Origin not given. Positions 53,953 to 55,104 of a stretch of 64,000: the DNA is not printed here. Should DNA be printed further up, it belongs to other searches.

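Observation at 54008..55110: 45%-GC single-gene islet encoding an NDT-like (TIR/flavodoxin-fold) protein: candidate undescribed standalone defence effector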

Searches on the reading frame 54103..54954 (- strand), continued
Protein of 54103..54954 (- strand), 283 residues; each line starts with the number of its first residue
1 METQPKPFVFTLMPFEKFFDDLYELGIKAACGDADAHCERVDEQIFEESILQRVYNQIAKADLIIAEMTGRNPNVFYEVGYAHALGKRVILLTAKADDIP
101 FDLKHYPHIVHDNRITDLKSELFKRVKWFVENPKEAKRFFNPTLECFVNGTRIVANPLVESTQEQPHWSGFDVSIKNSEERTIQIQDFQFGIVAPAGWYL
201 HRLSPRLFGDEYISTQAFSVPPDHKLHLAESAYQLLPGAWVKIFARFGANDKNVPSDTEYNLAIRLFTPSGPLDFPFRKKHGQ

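Call 45: search_dna_similar(query=window:54106-54954:-, collection=phages, mode=protein, max_evalue=0.001, max_rows=20)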
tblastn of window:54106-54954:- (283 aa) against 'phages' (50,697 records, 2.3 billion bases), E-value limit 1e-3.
Records with a match: 41; places in all: 41; records where one place covers at least 80% of the query: 0.
Best place of each record, by identity: <60% 41.
By first word of the organism name: Streptococcus 21; Staphylococcus 16; Enterococcus 2; Dorea 1; Bacteriophage 1.
By host as written in the record: Staphylococcus aureus 8; - 3; Streptococcus mitis SF100 2; Streptococcus pyogenes MGAS315 2; methicillin-resistant Staphylococcus aureus spa type t223 2; Staphylococcus aureus subsp. aureus RN4220 2; Streptococcus pneumoniae 10B00617 2; Enterococcus faecalis 2; and 18 more.
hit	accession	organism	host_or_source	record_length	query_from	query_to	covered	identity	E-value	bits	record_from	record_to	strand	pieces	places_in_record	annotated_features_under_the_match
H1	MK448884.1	Streptococcus phage Javan246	Streptococcus gordonii SK184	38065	14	187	61%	26.2%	5e-6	54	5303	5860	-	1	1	hypothetical protein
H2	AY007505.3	Streptococcus phage SM1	Streptococcus mitis SF100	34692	14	171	56%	25.8%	3e-6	54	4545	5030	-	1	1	11: gp11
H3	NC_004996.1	Streptococcus phage SM1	Streptococcus mitis SF100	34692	14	171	56%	25.8%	3e-6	54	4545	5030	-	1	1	gp11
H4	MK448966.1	Streptococcus phage Javan508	Streptococcus pyogenes MGAS315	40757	20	148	46%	27.1%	1e-6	55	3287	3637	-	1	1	hypothetical protein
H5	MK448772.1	Streptococcus phage Javan483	Streptococcus pyogenes GA03799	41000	20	148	46%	27.1%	1e-6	55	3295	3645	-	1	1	hypothetical protein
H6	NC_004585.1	Streptococcus phage 315.2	Streptococcus pyogenes MGAS315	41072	20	148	46%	27.1%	1e-6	55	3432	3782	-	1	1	hypothetical protein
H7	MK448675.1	Streptococcus phage Javan129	Streptococcus dysgalactiae ERR085005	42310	20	148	46%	27.1%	2e-6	55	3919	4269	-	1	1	hypothetical protein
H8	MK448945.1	Streptococcus phage Javan454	Streptococcus pyogenes ERR111864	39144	20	148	46%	27.1%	2e-6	55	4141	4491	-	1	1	hypothetical protein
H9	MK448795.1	Streptococcus phage Javan527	Streptococcus pyogenes NZ131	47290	20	148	46%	27.1%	2e-6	55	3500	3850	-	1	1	hypothetical protein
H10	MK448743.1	Streptococcus phage Javan371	Streptococcus parasanguinis 318_SPAR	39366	14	129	41%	29.4%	2e-7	58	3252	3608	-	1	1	hypothetical protein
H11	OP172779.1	Dorea phage DO134P1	Dorea sp. 000433215 DA134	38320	10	138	46%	26.3%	5e-5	50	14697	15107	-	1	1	hypothetical protein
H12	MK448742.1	Streptococcus phage Javan37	Streptococcus agalactiae ERR126810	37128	37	132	34%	35.0%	3e-8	61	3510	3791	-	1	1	hypothetical protein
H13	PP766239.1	Streptococcus phage phiGBSVK-E2_GBSInt11.1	Streptococcus agalactiae JN_AR_GBS406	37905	37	132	34%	35.0%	3e-8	61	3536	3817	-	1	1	hypothetical protein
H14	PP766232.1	Streptococcus phage phiGBSVK-E1_GBSInt11.1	Streptococcus agalactiae JN_AR_GBS376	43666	37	132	34%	35.0%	3e-8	61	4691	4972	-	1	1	hypothetical protein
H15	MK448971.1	Streptococcus phage Javan52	Streptococcus agalactiae ...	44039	37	132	34%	35.0%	3e-8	61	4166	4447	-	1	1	hypothetical protein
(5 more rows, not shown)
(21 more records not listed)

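Call 46: search_dna_similar(query=window:54106-54954:-, collection=plasmids, mode=protein, max_evalue=0.001, max_rows=25)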
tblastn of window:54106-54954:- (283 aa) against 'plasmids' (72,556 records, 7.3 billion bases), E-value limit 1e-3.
Records with a match: 101; places in all: 108; records where one place covers at least 80% of the query: 0.
Best place of each record, by identity: <60% 101.
By first word of the organism name: Bacillus 15; Rhizobium 15; Citrobacter 9; Agrobacterium 7; Klebsiella 5; Serratia 5; Acinetobacter 4; Vibrio 3; Enterobacter 3; Paraburkholderia 3; and 26 more.
By predicted mobility (MOB-suite, as given by PLSDB): conjugative 47; non-mobilizable 36; mobilizable 18.
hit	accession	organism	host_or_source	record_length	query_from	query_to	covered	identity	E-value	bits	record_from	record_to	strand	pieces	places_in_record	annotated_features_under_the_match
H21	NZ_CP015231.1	Tritonibacter mobilis F1926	cell culture,seawater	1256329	6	138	47%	54.1%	3e-40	155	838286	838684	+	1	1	record has no annotation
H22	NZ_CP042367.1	Acinetobacter pittii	Homo sapiens,Whole organism,clinical ...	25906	19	211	68%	27.3%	1e-5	54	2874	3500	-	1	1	tetratricopeptide repeat-containing protein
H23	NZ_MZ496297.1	Vibrio sp.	-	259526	19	194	62%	28.6%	8e-7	57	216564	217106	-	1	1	TRAFs-binding domain-containing protein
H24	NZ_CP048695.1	Vibrio coralliilyticus OCN008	coral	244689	19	194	62%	28.6%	9e-7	57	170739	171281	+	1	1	TRAFs-binding domain-containing protein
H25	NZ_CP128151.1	Bacillus albus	bacterial isolate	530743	6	132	45%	38.3%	8e-15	82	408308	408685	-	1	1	hypothetical protein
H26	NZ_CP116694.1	Agrobacterium tumefaciens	Lavender,cell culture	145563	12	127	41%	41.2%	2e-20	98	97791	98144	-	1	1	none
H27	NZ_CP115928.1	Agrobacterium tumefaciens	Chrysanthemum,cell culture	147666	12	127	41%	41.2%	2e-20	98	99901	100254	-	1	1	none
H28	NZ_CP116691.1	Agrobacterium tumefaciens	Lettuce,cell culture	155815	12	145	47%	35.5%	3e-18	92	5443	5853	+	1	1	hypothetical protein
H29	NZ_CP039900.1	Agrobacterium tumefaciens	-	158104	12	145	47%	35.5%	3e-18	92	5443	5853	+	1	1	hypothetical protein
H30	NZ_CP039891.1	Agrobacterium tumefaciens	-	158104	12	145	47%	35.5%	3e-18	92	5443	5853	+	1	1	hypothetical protein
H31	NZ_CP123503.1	Arsenophonus sp. aPb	Lysandra bellargus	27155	8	140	47%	35.3%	3e-17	89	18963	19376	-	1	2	hypothetical protein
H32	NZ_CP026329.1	Acidithiobacillus caldus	pure culture,spring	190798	4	109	37%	43.0%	3e-17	89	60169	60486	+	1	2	hypothetical protein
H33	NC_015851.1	Acidithiobacillus caldus SM-1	-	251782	4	109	37%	43.0%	3e-17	89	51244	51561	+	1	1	hypothetical protein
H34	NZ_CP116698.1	Agrobacterium tumefaciens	Clematis,cell culture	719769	2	126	44%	36.4%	8e-17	87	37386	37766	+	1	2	hypothetical protein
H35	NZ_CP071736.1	Klebsiella variicola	Gopherus berlandieri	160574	19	189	60%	26.4%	1e-6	57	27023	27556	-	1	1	tetratricopeptide repeat protein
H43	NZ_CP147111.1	Escherichia coli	environmental,river water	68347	19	189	60%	25.8%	1e-5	54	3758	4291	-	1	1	TRAFs-binding domain-containing protein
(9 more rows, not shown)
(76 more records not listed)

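Call 47: find_related_loci(query=A1, collection=viral_contigs, flank=10000)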
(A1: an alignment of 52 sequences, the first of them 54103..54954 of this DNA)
Query A1 (283 aa) in viral_contigs; peptide patterns used: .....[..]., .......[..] (x = any residue, [..] = any of these).
137 stretches matched a pattern; 19 encode a relative of the query (tblastn E <= 1e-3); 19 distinct loci.
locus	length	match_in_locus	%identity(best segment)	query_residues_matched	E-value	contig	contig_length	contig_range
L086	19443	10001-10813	44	1-278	1e-74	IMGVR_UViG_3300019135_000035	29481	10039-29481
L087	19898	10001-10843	40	1-276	9e-65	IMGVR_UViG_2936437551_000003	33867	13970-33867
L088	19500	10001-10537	53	3-181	2e-56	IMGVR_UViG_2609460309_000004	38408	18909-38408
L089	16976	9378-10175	39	6-277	3e-49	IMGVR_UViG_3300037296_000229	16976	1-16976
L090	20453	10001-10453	50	6-163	2e-47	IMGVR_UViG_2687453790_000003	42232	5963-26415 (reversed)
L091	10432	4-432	54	3-146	9e-47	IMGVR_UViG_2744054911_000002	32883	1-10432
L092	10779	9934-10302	57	6-128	9e-46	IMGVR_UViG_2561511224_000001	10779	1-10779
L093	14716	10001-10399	54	6-138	1e-44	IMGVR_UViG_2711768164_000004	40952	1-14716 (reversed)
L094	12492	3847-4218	54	6-129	3e-42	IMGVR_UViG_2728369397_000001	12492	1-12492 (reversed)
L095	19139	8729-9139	50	1-137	3e-41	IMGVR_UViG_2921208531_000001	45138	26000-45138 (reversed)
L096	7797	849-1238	50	10-142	7e-36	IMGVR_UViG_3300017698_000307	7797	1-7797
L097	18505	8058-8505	73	4-153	5e-47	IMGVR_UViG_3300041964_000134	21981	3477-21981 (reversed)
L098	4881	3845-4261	37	8-150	2e-22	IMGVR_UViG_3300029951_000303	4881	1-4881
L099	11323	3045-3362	44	10-115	5e-22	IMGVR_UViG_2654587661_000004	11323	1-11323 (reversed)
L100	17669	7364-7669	42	11-113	1e-21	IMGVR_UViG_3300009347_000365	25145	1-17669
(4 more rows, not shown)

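Call 48: get_annotated_region(hit=H3, flank=4500)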
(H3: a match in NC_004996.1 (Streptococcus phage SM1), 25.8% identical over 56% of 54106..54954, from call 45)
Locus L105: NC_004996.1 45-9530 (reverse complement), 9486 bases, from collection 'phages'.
description: Streptococcus phage SM1, complete genome.
organism: Streptococcus phage SM1 (NCBI taxid 157924)
taxonomy: Viruses; Duplodnaviria; Heunggongvirae; Uroviricota; Caudoviricetes
host: Streptococcus mitis SF100; source: -; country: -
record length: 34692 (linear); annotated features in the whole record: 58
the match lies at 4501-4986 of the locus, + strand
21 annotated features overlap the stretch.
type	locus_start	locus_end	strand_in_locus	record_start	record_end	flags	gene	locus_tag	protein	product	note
CDS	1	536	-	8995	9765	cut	-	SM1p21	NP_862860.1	DnaC-like helicase loader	-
CDS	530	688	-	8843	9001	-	-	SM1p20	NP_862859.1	gp20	-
CDS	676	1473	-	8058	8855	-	-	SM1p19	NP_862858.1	replisome organizer N-terminal domain-containing protein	-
CDS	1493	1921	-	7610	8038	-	-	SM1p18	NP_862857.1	gp18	-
CDS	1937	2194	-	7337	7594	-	-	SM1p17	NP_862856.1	gp17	-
CDS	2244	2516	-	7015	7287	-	-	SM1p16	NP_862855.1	gp16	-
CDS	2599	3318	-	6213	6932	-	-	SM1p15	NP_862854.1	anti-repressor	-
CDS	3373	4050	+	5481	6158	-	-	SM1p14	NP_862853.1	DNA binding protein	-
CDS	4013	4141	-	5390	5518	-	-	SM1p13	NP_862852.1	gp13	-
CDS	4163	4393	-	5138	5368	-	-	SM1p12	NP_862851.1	gp12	-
CDS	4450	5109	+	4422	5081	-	-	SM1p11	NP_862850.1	gp11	-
CDS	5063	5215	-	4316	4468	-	-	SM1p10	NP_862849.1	gp10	-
CDS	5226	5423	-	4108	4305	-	-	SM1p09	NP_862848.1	gp9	-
CDS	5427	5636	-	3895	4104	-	-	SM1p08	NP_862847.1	transcriptional repressor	-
CDS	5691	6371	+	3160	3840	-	-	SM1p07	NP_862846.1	DNA binding protein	-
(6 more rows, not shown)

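Call 57: find_encoding_contigs(protein=P0065, flank=9000, max_places=2)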
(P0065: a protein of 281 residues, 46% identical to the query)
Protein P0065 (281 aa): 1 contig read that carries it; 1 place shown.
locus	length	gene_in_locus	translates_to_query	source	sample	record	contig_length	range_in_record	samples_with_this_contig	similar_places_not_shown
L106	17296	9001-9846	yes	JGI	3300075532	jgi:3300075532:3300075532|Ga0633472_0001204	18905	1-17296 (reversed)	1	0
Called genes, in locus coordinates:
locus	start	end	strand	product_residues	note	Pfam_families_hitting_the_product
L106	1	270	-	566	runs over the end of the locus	PF00919:UPF0004, PF04055:Radical_SAM, PF18693:TRAM_2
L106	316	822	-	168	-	PF13560:HTH_31 (weak), PF13413:HTH_25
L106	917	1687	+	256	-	PF07719:TPR_2 (faint), PF13414:TPR_11 (faint), PF13432:TPR_16 (weak), PF01476:LysM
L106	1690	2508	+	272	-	-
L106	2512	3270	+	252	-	PF00005:ABC_tran, PF13304:AAA_21 (weak)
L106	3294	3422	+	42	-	-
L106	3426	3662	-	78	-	-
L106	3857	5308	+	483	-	PF28123:DUF8370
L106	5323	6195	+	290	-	PF05014:Nuc_deoxyrib_tr (weak)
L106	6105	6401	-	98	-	-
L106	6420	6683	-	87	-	-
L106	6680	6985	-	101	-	-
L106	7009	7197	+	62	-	-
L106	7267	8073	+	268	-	-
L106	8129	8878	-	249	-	PF01612:DNA_pol_A_exo1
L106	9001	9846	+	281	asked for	PF05014:Nuc_deoxyrib_tr (weak)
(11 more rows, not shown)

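Call 58: find_encoding_contigs(protein=P0040, flank=8000, max_places=2)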
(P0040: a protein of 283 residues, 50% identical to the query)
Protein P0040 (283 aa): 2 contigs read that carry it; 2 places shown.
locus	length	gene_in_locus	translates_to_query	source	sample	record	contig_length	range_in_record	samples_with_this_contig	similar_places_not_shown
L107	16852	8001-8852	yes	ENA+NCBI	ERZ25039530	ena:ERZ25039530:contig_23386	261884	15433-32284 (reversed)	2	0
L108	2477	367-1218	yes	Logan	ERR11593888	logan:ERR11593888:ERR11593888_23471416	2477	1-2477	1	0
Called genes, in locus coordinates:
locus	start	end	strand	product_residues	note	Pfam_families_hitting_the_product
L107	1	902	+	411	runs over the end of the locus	PF07587:PSD1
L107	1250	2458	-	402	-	-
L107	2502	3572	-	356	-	PF00962:A_deaminase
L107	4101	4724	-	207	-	PF00041:fn3 (weak)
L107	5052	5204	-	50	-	-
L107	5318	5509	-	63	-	-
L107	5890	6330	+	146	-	-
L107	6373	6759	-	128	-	PF12680:SnoaL_2, PF07366:SnoaL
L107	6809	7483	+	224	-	PF00075:RNase_H (weak), PF13456:RVT_3 (faint)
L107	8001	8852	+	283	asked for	PF05014:Nuc_deoxyrib_tr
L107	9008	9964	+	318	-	PF00211:Guanylate_cyc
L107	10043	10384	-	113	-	-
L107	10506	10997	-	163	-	-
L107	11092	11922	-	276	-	-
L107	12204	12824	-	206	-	-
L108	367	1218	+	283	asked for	PF05014:Nuc_deoxyrib_tr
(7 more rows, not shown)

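Call 59: find_encoding_contigs(protein=P0053, flank=8000, max_places=2)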
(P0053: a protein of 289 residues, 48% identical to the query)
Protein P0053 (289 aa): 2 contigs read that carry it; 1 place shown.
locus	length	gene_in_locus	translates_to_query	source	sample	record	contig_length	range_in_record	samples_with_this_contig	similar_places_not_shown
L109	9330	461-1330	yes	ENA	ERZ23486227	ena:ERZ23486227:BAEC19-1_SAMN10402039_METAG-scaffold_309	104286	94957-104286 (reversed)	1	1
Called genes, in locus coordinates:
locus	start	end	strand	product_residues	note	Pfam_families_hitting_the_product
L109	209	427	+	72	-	-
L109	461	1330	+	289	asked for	PF05014:Nuc_deoxyrib_tr (weak)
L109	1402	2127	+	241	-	-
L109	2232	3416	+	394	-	-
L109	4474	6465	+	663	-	PF02838:Glyco_hydro_20b, PF00728:Glyco_hydro_20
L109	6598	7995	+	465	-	PF00083:Sugar_tr, PF07690:MFS_1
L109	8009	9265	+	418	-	PF01208:URO-D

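Call 60: find_encoding_contigs(protein=P0094, flank=8000, max_places=2)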
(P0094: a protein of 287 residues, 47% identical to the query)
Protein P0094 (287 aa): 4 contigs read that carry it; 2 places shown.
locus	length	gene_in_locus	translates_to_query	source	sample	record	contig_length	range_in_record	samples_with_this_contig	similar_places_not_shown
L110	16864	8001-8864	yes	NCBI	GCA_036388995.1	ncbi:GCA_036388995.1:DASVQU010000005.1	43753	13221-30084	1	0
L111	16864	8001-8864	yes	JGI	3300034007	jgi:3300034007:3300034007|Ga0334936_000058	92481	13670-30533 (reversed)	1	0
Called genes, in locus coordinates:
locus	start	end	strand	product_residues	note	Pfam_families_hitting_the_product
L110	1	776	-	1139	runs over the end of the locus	PF13620:CarboxypepD_reg, PF13715:CarbopepD_reg_2, PF25183:OMP_b-brl_4, PF00593:TonB_dep_Rec_b-barrel (weak)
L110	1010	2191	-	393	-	PF01047:MarR (faint), PF13412:HTH_24 (weak), PF09339:HTH_IclR (faint), PF12802:MarR_2 (weak), PF00480:ROK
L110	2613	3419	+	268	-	PF05013:FGase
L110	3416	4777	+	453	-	PF01979:Amidohydro_1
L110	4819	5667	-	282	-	PF13557:Phenol_MetA_deg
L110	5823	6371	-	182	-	PF13302:Acetyltransf_3, PF00583:Acetyltransf_1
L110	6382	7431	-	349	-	PF01008:IF-2B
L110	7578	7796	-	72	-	-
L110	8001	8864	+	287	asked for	PF05014:Nuc_deoxyrib_tr (faint)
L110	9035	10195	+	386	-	-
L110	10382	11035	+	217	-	-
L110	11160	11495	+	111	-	-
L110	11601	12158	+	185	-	PF01661:Macro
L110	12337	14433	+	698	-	PF11897:DUF3417, PF00343:Phosphorylase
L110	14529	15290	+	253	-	PF06161:DUF975 (weak)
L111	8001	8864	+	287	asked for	PF05014:Nuc_deoxyrib_tr (faint)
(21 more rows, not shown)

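Call 63: search_protein_families(library=phrogs, proteins=[window:54106-54954:-, L105:4450-5106:+, P0065, P0067], max_evalue=0.01)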
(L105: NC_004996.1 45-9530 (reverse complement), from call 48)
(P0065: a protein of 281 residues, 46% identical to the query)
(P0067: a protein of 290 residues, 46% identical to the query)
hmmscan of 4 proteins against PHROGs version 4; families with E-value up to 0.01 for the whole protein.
window:54106-54954:- (283 aa): 5 families
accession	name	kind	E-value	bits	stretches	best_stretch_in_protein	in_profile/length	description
phrog_3634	-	unknown function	6e-23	82.7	1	20-120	24-123/237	-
phrog_10872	-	unknown function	1.3e-13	51.9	1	49-137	72-159/306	-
phrog_16139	-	unknown function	4.8e-12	46.5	1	9-127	201-319/323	-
phrog_26406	-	unknown function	3.8e-10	40.3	1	8-95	206-294/343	-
phrog_7995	-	DNA, RNA and nucleotide metabolism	0.0011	19.3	1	55-103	91-142/336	nucleoside deoxyribosyltransferase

L105:4450-5106:+ (219 aa): 4 families
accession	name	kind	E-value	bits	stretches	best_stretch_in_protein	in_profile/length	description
phrog_3634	-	unknown function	2.6e-81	273.7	1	1-207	1-221/237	-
phrog_10872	-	unknown function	5.1e-23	82.8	1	4-170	23-192/306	-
phrog_26406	-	unknown function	7.9e-09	36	1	49-134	244-336/343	-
phrog_16139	-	unknown function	3.9e-05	23.8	1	31-133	218-322/323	-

P0065 (281 aa): 5 families
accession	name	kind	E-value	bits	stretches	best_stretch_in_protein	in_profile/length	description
phrog_3634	-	unknown function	2.8e-24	87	1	22-120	24-121/237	-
phrog_26406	-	unknown function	1e-13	52.1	1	8-97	204-294/343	-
phrog_10872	-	unknown function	2.9e-13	50.8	1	49-129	70-153/306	-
phrog_16139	-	unknown function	1.4e-11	45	1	9-128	199-318/323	-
phrog_7995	-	DNA, RNA and nucleotide metabolism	0.0011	19.3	1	58-105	92-142/336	nucleoside deoxyribosyltransferase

P0067 (290 aa): 5 families
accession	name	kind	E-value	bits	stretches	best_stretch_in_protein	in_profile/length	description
phrog_3634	-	unknown function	3e-25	90.2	1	34-140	31-136/237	-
phrog_26406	-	unknown function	8.9e-15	55.6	1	13-139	204-338/343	-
phrog_16139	-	unknown function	8.5e-14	52.3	1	15-131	200-317/323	-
phrog_10872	-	unknown function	6.2e-13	49.7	1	56-144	72-160/306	-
phrog_7995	-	DNA, RNA and nucleotide metabolism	0.0025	18.2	1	63-110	92-142/336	nucleoside deoxyribosyltransferase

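Call 79: search_protein_families(library=phrogs, alignment_id=A4, max_evalue=0.000001)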
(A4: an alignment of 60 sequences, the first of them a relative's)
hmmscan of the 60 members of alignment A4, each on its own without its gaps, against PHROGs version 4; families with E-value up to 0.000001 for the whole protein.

A. member 1, L087:278-778:- (167 aa): 0 families

B. families by the number of members that match (of 60 scanned): 118 families (the first 25 are shown)
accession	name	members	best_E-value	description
phrog_15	-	2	2.5e-193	terminase large subunit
phrog_1156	-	2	4.4e-110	DNA primase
phrog_506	-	2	2.7e-106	transposase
phrog_21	-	2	2.3e-68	portal protein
phrog_13964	-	2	8e-53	transposase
phrog_12300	-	2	3.5e-50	transposase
phrog_38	-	2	1.2e-37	terminase large subunit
phrog_537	-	2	1.1e-33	portal protein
phrog_17087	-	2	3.9e-30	-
phrog_4523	-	1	4.8e-156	major head and protease protein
phrog_6088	-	1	6.1e-112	DNA primase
phrog_16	-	1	6.8e-103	DNA helicase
phrog_2478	-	1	5e-99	DNA polymerase/primase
phrog_1829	-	1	1.5e-86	DNA primase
phrog_3022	-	1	1.4e-79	DNA primase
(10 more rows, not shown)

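Call 85: search_protein_families(library=padloc, alignment_id=A5, max_evalue=0.00001)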
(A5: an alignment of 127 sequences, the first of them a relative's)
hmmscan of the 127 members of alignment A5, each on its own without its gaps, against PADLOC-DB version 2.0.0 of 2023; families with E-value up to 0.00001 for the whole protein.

A. member 1, L045:20179-20805:- (209 aa): 0 families

B. families by the number of members that match (of 127 scanned): 51 families (the first 25 are shown)
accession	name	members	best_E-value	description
PDLC02657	DndA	1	4.9e-126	DndA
PDLC02759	SspA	1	1e-125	SspA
PDLC01995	RtcR_PspF2--CARF_AAA_HTH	1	4.8e-108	-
PDLC02335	AbiLi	1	7.5e-85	AbiLi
PDLC01993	RtcR--CARF_AAA_HTH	1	1.4e-52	-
PDLC01994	RtcR_PspF1--CARF_AAA_HTH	1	3.8e-51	-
PDLC02980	AriA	1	1.2e-28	-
PDLC04426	PDC-M12A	1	6.9e-18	-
PDLC02337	AbiLii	1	1.3e-17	AbiLii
PDLC04391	PDC-M07A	1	6.2e-13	-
PDLC02979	AriA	1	4.1e-12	-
PDLC04690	PDC-M51B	1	1.5e-11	-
PDLC04392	PDC-M07A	1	2.4e-11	-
PDLC02371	PycTIR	1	5.1e-11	-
PDLC01438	Csa3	1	7.6e-11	"CAS-I,CAS-II,CAS-III,CAS-IV,CAS-V,CAS-VI; associated_signaling"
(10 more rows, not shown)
